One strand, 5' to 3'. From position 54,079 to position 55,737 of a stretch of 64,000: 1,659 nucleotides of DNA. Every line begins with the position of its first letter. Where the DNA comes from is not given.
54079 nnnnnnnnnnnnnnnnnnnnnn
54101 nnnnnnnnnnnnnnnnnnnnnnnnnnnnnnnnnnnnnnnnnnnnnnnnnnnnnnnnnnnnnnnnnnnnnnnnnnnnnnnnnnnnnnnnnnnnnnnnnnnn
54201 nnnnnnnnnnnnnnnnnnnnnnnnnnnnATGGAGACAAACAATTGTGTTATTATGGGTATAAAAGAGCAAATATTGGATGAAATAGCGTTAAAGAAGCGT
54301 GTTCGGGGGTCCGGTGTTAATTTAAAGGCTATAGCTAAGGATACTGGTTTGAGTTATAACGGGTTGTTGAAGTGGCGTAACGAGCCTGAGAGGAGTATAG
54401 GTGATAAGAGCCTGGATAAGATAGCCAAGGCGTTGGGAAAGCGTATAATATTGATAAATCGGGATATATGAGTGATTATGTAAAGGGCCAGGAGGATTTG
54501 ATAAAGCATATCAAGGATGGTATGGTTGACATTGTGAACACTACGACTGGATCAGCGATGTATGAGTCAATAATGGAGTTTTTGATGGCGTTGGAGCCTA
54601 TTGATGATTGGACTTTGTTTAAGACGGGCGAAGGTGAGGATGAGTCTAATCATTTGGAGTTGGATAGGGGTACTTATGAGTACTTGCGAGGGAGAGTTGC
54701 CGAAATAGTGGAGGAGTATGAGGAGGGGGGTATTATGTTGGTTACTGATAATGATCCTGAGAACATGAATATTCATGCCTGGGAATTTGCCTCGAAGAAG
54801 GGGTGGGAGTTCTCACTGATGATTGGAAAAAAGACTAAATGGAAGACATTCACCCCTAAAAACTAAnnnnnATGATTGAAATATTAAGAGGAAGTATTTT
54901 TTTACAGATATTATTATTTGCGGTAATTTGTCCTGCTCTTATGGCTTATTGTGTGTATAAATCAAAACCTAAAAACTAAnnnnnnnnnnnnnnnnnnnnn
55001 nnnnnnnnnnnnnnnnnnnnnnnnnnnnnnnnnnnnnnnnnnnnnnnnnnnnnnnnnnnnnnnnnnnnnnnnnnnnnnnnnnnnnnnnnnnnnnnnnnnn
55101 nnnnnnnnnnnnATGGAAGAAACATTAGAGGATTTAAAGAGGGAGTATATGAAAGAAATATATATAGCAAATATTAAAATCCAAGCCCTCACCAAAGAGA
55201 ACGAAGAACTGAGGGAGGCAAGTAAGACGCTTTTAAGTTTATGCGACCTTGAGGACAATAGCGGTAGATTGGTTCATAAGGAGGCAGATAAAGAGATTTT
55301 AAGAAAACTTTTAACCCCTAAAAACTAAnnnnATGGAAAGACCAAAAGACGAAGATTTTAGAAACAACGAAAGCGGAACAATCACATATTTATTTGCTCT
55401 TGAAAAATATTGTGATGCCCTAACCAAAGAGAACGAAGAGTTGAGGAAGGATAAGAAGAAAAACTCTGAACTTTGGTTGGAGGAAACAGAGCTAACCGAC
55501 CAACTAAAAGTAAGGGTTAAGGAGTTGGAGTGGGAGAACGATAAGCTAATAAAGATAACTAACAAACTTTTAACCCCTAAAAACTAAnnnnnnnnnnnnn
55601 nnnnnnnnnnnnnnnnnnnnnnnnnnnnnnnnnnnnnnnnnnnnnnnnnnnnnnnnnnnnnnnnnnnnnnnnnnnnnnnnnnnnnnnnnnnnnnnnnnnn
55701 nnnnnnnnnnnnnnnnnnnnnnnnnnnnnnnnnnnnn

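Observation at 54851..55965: Array of mini-genes stitched together by a conserved 22-29-nt stop-start junction motif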

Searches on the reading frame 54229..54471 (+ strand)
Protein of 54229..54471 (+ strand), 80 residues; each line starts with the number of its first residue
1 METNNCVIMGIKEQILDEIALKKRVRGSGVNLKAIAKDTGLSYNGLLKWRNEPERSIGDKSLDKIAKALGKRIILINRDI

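Call 8: search_protein_families(library=pfam, proteins=[window:54229-54471:+], max_evalue=1)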
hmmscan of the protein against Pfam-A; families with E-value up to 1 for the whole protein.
window:54229-54471:+ (80 aa): 5 families
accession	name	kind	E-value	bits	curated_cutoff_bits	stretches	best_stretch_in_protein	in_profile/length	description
PF13443.12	HTH_26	-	2.8e-05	24.7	22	1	22-70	3-51/63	Cro/C1-type HTH DNA-binding domain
PF01381.28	HTH_3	-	0.00022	21.6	23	1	27-73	7-52/55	Helix-turn-helix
PF01527.26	HTH_Tnp_1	-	0.042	14.5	24.1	1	27-56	21-50/75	Transposase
PF09862.15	DUF2089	-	0.1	12.7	33.4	0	31-44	18-31/47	Domain of unknown function (DUF2089)-HTH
PF11433.13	DUF3198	-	0.25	11.6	28.7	0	60-72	23-35/50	Protein of unknown function (DUF3198)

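Call 58: search_protein_families(library=phrogs, proteins=[window:54229-54471:+], max_evalue=0.01)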
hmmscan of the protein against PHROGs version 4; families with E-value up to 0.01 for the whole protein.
window:54229-54471:+ (80 aa): 2 families
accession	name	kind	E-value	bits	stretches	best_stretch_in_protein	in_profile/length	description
phrog_8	-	transcription regulation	3.8e-05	24.3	1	26-71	85-130/346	transcriptional regulator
phrog_18104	-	transcription regulation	0.0039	18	1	29-52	13-36/57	transcriptional regulator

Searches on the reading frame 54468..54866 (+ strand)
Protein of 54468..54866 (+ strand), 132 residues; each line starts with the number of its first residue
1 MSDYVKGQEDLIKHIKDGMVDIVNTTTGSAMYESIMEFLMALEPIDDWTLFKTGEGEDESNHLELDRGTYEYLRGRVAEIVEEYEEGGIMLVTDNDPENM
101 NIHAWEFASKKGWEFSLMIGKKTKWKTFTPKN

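Call 8: search_protein_families(library=pfam, proteins=[window:54468-54866:+], max_evalue=1)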
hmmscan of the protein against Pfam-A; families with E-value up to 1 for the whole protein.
window:54468-54866:+ (132 aa): 1 family
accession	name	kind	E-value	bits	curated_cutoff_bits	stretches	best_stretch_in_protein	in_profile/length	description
PF02604.26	PhdYeFM_antitox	-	0.15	12.3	29.8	1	69-100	5-37/74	Antitoxin Phd_YefM, type II toxin-antitoxin system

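Call 20: find_related_loci(query=window:54468-54866:+, collection=viral_contigs, flank=6000)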
Query window:54468-54866:+ (132 aa) in viral_contigs; peptide patterns used: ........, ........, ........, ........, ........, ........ (x = any residue, [..] = any of these).
11 stretches matched a pattern, but none encodes a relative of the query by tblastn (E <= 1e-3).

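Call 23: find_encoding_contigs(protein=window:54468-54866:+, flank=8000, max_places=10)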
Protein window:54468-54866:+ (132 aa): 1 contig read that carries it; 1 place shown.
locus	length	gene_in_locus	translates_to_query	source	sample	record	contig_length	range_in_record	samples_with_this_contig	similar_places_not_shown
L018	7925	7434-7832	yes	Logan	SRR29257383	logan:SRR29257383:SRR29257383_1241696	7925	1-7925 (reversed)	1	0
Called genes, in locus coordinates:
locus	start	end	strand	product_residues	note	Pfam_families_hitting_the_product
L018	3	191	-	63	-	?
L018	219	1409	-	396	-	-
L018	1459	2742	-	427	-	-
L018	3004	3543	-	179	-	-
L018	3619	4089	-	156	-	-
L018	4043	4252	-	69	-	-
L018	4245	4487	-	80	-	-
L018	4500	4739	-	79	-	-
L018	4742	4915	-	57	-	-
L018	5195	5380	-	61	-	-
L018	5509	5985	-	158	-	-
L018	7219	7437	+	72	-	PF13443:HTH_26 (weak)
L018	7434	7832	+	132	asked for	-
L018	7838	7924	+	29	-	?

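Call 58: search_protein_families(library=phrogs, proteins=[window:54468-54866:+], max_evalue=0.01)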
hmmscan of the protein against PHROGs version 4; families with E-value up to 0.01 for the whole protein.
window:54468-54866:+ (132 aa): 0 families

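Call 74: search_protein_representatives(protein=window:54468-54866:+)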
Query: 132 residues. Proteins with E-value up to 0.001 (for the whole library): 6; up to 1e-10: 1; up to 1e-30: 1. The best 6 are listed.
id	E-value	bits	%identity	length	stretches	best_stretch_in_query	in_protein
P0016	2.5e-84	296.3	100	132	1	1-132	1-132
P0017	1.7e-06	44.4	35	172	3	33-86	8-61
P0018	1.3e-04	38.4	32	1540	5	60-118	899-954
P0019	1.5e-04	38.1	46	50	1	1-48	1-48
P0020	3.3e-04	37.0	42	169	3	65-86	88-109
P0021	6.6e-04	36.0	43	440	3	62-86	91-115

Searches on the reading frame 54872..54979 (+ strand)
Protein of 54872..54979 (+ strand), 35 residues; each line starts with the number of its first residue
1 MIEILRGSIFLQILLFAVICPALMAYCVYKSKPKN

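Call 8: search_protein_families(library=pfam, proteins=[window:54872-54979:+], max_evalue=1)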
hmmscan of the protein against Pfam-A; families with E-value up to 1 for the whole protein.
window:54872-54979:+ (35 aa): 1 family
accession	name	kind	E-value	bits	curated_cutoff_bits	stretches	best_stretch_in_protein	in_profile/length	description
PF06281.17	VP1_VP3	-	0.035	14.6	25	1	13-31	54-72/73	Structural protein VP1/VP3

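Call 58: search_protein_families(library=phrogs, proteins=[window:54872-54979:+], max_evalue=0.01)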
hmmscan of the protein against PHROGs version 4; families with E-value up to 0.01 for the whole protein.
window:54872-54979:+ (35 aa): 0 families

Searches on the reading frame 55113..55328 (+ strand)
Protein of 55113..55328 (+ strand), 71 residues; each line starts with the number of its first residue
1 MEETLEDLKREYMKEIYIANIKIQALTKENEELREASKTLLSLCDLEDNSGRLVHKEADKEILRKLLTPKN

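Call 8: search_protein_families(library=pfam, proteins=[window:55113-55328:+], max_evalue=1)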
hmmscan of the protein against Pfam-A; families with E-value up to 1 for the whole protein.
window:55113-55328:+ (71 aa): 3 families
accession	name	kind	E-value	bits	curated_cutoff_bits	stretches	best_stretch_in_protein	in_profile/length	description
PF25450.1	Rab11-FIP3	-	0.01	16.5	31.9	1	3-41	43-81/125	Rab11-FIP3-like domain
PF07471.18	Phage_Nu1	-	0.054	13.6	30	1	19-64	55-100/164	Phage DNA packaging protein Nu1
PF13732.12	DrrA1-3_C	-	0.1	13.8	27.4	1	4-66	2-57/81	ATP-binding protein DrrA1-3-like, C-terminal domain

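Call 58: search_protein_families(library=phrogs, proteins=[window:55113-55328:+], max_evalue=0.01)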
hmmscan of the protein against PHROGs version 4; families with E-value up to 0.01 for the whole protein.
window:55113-55328:+ (71 aa): 0 families

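Call 90: find_encoding_contigs(protein=window:55113-55328:+, flank=3000, max_places=6)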
Protein window:55113-55328:+ (71 aa): no gene with exactly this product is on record in the collection.

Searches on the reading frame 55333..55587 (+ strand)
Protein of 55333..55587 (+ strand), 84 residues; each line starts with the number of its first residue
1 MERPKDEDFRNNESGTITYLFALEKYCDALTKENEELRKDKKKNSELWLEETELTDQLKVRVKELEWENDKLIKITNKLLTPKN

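Call 8: search_protein_families(library=pfam, proteins=[window:55333-55587:+], max_evalue=1)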
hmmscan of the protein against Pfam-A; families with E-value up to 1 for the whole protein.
window:55333-55587:+ (84 aa): 9 families
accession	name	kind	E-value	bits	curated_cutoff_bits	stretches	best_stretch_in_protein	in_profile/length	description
PF00170.26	bZIP_1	-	0.0002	21.8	27.6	2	55-79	28-52/64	bZIP transcription factor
PF08647.16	BRE1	-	0.0003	21.2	27.9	1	20-66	47-93/95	BRE1 E3 ubiquitin ligase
PF18078.7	Thioredoxin_11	-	0.0091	16.6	22.9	1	18-65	36-81/126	Thioredoxin-like SNTX domain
PF25566.1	RIMB1_N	-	0.012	15.9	28.5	1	20-79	14-60/129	RIMB1-like, N-terminal domain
PF14077.11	WD40_alt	-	0.018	15.3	25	1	55-76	13-34/48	Alternative WD40 repeat motif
PF02183.23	HALZ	-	0.06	14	28.1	1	23-43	10-30/43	Homeobox associated leucine zipper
PF24245.1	INO80F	-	0.095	13.2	25.1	1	56-73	6-23/47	INO80 complex subunit F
PF22690.1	FAS_AT_central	-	0.12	12.9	25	1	14-43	44-73/84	Fatty acid synthase central AT domain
PF08961.15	NRBF2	-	0.43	10.5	36.8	0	4-54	76-121/200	Nuclear receptor-binding factor 2, autophagy regulator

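Call 21: find_encoding_contigs(protein=window:55333-55587:+, flank=8000, max_places=10)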
Protein window:55333-55587:+ (84 aa): no gene with exactly this product is on record in the collection.

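Call 26: search_dna_similar(query=window:55333-55587:+, collection=phages, mode=protein, max_evalue=0.01, max_rows=40)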
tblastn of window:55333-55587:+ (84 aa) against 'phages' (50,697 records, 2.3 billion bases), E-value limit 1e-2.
No match.

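Call 58: search_protein_families(library=phrogs, proteins=[window:55333-55587:+], max_evalue=0.01)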
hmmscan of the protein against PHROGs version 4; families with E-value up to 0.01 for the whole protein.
window:55333-55587:+ (84 aa): 1 family
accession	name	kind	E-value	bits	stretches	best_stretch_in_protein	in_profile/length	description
phrog_4580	-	transcription regulation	0.0023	19.1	0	22-39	5-22/38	transcription factor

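Call 66: find_homologous_proteins(query=window:55333-55587:+, max_evalue=0.01)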
Query window:55333-55587:+ (84 aa): 1 proteins with E <= 0.01 among 3 candidates.
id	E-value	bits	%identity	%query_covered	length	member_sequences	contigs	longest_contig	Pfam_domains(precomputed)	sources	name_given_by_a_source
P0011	4.1e-46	172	100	100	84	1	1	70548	-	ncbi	-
